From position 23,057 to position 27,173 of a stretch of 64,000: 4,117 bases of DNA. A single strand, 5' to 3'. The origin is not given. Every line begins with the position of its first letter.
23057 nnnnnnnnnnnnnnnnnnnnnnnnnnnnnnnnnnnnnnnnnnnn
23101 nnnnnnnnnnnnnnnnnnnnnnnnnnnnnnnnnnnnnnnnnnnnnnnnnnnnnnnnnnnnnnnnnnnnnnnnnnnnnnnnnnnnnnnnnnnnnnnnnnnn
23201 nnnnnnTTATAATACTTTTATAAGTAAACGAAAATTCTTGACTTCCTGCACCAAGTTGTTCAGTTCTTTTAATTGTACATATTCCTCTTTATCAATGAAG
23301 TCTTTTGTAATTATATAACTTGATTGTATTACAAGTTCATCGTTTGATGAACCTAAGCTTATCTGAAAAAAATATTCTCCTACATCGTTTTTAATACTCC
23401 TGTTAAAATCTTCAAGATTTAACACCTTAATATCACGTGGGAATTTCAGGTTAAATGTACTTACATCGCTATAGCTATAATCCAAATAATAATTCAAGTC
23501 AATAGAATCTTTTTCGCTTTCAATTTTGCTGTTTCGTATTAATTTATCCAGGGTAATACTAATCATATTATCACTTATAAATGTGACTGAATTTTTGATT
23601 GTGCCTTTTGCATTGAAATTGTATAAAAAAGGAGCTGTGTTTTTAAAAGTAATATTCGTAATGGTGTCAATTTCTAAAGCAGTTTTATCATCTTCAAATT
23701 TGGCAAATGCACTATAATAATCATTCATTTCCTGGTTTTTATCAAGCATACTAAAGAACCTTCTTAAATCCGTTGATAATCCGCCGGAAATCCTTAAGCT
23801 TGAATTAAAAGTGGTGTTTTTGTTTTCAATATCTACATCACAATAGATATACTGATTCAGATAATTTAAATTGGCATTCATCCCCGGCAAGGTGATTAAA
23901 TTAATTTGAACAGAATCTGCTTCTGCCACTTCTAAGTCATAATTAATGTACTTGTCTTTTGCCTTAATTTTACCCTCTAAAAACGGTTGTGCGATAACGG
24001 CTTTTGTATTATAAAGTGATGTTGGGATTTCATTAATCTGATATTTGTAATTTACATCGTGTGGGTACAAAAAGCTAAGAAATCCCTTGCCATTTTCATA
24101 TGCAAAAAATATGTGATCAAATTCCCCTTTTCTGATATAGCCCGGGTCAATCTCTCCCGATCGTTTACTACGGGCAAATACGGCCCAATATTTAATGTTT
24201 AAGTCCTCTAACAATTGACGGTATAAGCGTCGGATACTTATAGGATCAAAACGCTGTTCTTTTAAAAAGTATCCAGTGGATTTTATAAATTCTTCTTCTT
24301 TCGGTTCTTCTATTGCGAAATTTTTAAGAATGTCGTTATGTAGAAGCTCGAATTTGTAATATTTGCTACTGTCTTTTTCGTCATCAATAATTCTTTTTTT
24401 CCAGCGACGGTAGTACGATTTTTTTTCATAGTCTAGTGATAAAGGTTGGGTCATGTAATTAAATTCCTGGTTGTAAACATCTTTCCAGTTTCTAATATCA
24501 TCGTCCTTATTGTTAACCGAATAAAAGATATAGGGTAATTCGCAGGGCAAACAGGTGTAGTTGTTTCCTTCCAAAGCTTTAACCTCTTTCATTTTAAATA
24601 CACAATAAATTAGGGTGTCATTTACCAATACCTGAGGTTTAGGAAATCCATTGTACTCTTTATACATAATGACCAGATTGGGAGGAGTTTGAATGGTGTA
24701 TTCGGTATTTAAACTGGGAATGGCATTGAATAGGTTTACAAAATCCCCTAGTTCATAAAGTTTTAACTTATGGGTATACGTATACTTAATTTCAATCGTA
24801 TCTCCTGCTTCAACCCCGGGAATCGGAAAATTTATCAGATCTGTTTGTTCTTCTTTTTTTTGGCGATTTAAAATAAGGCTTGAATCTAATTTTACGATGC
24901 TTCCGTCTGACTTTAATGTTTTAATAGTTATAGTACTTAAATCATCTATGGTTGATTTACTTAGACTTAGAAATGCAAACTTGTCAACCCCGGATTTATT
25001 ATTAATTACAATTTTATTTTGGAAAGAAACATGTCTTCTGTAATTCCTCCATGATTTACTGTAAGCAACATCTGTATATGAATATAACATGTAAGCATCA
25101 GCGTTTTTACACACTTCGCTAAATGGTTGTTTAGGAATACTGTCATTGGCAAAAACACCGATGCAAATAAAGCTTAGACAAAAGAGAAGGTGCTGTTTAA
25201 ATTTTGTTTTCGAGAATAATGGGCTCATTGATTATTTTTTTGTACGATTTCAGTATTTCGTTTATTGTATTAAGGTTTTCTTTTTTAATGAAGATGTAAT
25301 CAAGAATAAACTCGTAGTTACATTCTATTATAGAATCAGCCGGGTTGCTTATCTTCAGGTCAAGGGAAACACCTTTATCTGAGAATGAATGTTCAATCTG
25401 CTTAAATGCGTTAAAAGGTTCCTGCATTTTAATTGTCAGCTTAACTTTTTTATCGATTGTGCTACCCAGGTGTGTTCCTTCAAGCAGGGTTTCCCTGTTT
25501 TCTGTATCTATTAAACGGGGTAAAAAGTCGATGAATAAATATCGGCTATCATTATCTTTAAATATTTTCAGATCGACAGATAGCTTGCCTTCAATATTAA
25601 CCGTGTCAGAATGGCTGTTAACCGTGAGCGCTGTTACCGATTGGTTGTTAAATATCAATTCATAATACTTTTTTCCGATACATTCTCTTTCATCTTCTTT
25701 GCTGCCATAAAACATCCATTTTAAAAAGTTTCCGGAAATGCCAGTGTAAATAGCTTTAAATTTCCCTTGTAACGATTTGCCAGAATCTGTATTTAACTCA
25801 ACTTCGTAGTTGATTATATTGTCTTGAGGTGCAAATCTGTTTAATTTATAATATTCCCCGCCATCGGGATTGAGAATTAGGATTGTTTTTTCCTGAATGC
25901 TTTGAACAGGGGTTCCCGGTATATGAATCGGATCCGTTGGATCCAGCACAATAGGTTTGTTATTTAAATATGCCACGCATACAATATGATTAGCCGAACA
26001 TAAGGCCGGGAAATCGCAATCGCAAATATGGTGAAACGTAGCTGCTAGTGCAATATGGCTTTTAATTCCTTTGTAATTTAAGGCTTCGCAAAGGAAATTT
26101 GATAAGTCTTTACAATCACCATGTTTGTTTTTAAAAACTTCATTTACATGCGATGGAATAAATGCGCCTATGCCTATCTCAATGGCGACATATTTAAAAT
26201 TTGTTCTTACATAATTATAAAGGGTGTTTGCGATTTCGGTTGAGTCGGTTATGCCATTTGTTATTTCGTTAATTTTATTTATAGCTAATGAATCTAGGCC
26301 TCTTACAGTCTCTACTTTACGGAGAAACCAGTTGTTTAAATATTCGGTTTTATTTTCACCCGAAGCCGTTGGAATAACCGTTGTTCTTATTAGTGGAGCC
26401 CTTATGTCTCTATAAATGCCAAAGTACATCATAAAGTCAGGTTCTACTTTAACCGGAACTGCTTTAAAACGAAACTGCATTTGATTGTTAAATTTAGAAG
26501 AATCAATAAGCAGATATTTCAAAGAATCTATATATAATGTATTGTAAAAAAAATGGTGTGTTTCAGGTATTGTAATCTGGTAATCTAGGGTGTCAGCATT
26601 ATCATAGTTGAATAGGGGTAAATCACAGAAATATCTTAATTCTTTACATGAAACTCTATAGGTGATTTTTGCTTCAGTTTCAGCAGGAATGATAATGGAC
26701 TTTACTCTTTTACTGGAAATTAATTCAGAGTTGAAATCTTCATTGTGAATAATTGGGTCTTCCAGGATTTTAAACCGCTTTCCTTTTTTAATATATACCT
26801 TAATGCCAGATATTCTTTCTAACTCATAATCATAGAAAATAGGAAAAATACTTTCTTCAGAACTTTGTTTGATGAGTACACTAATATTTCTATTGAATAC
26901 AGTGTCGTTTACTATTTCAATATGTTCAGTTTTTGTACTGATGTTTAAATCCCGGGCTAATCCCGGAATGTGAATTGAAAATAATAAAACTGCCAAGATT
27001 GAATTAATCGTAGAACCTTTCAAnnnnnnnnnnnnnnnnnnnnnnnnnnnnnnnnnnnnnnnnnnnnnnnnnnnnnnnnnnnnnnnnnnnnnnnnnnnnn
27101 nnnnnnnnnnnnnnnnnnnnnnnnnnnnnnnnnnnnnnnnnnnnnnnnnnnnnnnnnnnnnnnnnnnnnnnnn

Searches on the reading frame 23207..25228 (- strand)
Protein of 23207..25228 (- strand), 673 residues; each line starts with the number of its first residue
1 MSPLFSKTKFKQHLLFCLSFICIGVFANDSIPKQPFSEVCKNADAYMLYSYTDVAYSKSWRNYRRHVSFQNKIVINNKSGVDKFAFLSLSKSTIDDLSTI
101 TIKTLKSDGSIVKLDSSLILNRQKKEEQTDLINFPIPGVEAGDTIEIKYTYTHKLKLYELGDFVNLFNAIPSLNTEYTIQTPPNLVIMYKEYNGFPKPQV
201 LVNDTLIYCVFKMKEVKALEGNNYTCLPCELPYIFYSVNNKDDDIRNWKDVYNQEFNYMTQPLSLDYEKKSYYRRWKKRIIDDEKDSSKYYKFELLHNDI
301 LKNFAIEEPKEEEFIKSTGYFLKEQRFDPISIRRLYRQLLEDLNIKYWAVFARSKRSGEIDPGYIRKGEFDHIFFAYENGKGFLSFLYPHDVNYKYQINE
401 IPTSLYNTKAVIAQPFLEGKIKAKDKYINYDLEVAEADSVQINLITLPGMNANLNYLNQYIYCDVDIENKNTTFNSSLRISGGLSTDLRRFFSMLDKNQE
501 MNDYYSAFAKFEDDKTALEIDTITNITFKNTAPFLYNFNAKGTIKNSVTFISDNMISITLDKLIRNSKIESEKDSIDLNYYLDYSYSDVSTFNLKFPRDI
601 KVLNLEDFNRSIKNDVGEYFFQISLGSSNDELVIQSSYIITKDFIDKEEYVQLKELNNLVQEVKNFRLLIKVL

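Call 8: search_protein_families(library=pfam, proteins=[window:23207-25228:-], max_evalue=0.01)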
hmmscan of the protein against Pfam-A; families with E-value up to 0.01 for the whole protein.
window:23207-25228:- (673 aa): 2 families
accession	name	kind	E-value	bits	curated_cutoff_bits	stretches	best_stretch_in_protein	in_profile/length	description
PF12969.12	DUF3857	-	1.2e-10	42.1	24.6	1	71-218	11-168/170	Domain of Unknown Function with PDB structure (DUF3857)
PF12970.12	DUF3858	-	7.3e-06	26.6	27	1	570-665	19-111/116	Domain of Unknown Function with PDB structure (DUF3858)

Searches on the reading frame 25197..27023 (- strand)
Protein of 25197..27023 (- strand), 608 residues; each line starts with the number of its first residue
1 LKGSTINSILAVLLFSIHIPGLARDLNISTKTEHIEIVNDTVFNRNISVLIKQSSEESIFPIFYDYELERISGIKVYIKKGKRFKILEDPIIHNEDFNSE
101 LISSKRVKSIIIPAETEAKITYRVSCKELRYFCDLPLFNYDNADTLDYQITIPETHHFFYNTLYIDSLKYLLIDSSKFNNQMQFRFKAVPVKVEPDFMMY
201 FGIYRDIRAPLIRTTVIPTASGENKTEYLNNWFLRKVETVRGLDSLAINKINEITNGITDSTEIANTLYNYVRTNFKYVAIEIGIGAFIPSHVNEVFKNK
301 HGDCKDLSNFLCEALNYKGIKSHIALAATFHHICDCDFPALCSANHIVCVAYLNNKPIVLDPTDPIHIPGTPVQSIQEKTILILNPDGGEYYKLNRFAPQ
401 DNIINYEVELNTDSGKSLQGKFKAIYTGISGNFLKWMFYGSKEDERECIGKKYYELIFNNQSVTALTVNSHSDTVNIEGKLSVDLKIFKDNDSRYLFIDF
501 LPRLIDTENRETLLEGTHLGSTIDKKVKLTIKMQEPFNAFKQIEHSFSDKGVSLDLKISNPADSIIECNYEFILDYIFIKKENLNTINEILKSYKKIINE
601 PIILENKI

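Call 8: search_protein_families(library=pfam, proteins=[window:25197-27023:-], max_evalue=0.01)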
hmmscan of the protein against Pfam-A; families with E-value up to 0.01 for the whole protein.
window:25197-27023:- (608 aa): 1 family
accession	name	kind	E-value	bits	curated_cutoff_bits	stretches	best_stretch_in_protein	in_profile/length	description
PF01841.26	Transglut_core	-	1.1e-07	32.5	23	1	252-353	5-98/108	Transglutaminase-like superfamily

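Call 51: find_related_loci(query=window:25197-27023:-, collection=metagenome_contigs, flank=6000)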
Query window:25197-27023:- (608 aa) in metagenome_contigs; peptide patterns used: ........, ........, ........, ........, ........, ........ (x = any residue, [..] = any of these).
44 stretches matched a pattern, but none encodes a relative of the query by tblastn (E <= 1e-3).
